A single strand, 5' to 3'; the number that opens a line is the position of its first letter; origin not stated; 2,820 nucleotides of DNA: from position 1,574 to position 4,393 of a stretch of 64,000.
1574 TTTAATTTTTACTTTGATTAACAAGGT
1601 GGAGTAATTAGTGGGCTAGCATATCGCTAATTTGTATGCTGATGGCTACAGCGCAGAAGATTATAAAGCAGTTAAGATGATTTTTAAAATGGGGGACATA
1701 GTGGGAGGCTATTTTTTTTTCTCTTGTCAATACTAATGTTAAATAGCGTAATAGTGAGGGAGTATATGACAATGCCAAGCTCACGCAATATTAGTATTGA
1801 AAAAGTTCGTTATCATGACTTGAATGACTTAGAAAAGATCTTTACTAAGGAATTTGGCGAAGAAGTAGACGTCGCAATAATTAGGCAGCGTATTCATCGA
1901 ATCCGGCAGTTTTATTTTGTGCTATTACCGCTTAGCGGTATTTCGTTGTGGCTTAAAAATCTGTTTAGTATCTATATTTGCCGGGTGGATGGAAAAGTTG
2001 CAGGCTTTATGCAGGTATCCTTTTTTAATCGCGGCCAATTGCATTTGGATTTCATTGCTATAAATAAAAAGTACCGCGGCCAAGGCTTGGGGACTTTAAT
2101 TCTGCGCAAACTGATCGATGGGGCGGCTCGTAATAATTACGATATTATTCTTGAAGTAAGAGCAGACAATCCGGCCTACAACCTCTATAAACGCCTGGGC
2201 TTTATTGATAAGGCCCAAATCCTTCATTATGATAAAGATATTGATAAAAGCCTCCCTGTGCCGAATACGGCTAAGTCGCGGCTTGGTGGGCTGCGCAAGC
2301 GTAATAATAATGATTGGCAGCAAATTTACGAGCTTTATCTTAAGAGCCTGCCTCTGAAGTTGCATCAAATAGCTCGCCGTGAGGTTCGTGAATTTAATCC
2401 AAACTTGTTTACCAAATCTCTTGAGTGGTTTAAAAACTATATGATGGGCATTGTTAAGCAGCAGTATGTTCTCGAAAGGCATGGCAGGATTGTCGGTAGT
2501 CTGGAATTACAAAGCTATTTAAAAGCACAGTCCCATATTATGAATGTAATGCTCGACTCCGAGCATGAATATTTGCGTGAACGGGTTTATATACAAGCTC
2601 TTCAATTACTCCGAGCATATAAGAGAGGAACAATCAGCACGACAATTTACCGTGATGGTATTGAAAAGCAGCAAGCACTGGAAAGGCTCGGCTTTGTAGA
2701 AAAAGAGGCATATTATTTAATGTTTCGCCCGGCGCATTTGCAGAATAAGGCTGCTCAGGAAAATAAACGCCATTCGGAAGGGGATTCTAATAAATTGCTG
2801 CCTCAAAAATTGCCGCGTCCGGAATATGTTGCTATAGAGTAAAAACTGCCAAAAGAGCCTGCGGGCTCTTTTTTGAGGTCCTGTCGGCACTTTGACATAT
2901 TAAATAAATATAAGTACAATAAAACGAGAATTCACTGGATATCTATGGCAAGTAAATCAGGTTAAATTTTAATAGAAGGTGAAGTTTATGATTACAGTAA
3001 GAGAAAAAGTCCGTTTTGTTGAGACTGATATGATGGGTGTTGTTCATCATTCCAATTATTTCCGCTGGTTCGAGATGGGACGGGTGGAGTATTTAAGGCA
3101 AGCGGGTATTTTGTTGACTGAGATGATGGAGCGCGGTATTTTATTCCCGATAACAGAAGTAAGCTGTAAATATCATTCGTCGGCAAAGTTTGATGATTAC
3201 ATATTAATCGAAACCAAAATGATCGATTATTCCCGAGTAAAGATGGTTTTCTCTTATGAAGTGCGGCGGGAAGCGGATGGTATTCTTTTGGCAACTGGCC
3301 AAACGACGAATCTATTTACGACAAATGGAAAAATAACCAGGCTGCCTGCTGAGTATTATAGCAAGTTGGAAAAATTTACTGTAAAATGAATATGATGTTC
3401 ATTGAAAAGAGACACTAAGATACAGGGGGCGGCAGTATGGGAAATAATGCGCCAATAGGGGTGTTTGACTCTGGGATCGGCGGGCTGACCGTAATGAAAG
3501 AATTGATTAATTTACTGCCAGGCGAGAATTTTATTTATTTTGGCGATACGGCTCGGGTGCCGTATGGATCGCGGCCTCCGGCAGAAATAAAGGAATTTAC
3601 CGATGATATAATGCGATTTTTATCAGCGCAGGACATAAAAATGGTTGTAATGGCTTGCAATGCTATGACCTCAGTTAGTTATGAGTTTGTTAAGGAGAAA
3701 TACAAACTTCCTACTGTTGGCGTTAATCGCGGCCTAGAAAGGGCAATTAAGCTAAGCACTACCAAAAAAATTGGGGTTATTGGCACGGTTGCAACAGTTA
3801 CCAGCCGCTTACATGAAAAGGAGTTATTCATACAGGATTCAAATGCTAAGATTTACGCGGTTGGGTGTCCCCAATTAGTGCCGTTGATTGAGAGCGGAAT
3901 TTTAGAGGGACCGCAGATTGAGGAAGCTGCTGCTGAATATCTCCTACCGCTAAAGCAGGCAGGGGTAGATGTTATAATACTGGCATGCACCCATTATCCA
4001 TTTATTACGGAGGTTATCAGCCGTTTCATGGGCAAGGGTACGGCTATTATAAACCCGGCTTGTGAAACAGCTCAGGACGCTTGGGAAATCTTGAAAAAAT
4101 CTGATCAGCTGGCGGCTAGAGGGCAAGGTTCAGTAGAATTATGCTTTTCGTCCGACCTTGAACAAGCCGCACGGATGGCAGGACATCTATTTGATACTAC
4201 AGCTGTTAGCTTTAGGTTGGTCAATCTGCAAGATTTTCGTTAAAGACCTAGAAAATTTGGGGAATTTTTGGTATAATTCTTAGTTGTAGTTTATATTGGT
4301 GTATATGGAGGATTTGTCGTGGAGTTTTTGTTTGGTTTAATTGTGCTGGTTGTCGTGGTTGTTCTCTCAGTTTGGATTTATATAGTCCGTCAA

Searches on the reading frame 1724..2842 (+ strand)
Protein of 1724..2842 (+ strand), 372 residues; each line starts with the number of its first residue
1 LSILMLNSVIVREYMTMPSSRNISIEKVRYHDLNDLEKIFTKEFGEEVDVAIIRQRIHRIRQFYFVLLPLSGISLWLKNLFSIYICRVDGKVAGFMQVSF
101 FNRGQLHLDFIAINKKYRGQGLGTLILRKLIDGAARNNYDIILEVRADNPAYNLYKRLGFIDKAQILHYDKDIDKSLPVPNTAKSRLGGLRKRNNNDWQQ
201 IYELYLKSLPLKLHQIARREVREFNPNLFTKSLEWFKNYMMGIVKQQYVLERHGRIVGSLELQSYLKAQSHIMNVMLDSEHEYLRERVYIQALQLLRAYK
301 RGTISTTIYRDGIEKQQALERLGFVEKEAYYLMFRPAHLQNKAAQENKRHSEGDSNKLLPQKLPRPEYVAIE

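Call 43: search_protein_families(library=pfam, proteins=[window:1724-2842:+], max_evalue=0.00001)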
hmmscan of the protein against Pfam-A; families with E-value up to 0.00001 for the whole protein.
window:1724-2842:+ (372 aa): 4 families
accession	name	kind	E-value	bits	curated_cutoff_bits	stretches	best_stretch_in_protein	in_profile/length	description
PF00583.31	Acetyltransf_1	-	4.2e-17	62.9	20.7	1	82-160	34-116/116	Acetyltransferase (GNAT) family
PF13508.13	Acetyltransf_7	-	4.5e-14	53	27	1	82-161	4-83/84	Acetyltransferase (GNAT) domain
PF13673.13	Acetyltransf_10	-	1.5e-12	48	23.6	1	82-162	32-109/128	Acetyltransferase (GNAT) domain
PF08445.16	FR47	-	5.3e-07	30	22.1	1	109-163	25-80/86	FR47-like protein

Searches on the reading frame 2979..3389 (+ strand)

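Call 43: search_protein_families(library=pfam, proteins=[window:2979-3389:+], max_evalue=0.00001)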
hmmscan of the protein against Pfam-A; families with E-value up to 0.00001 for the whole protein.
window:2979-3389:+ (136 aa): 2 families
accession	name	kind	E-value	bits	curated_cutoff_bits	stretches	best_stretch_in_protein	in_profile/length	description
PF13279.12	4HBT_2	-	2.7e-16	60.6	25.5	1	11-128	1-120/122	Thioesterase-like superfamily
PF03061.28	4HBT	-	4e-15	56.3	20.6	1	19-101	1-76/79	Thioesterase superfamily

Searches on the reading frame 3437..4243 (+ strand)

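Call 43: search_protein_families(library=pfam, proteins=[window:3437-4243:+], max_evalue=0.00001)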
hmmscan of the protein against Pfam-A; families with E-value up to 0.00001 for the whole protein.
window:3437-4243:+ (268 aa): 1 family
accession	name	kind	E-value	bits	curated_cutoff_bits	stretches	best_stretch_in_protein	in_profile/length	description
PF01177.27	Asp_Glu_race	-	1.4e-14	54.8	31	1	17-208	10-204/211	Asp/Glu/Hydantoin racemase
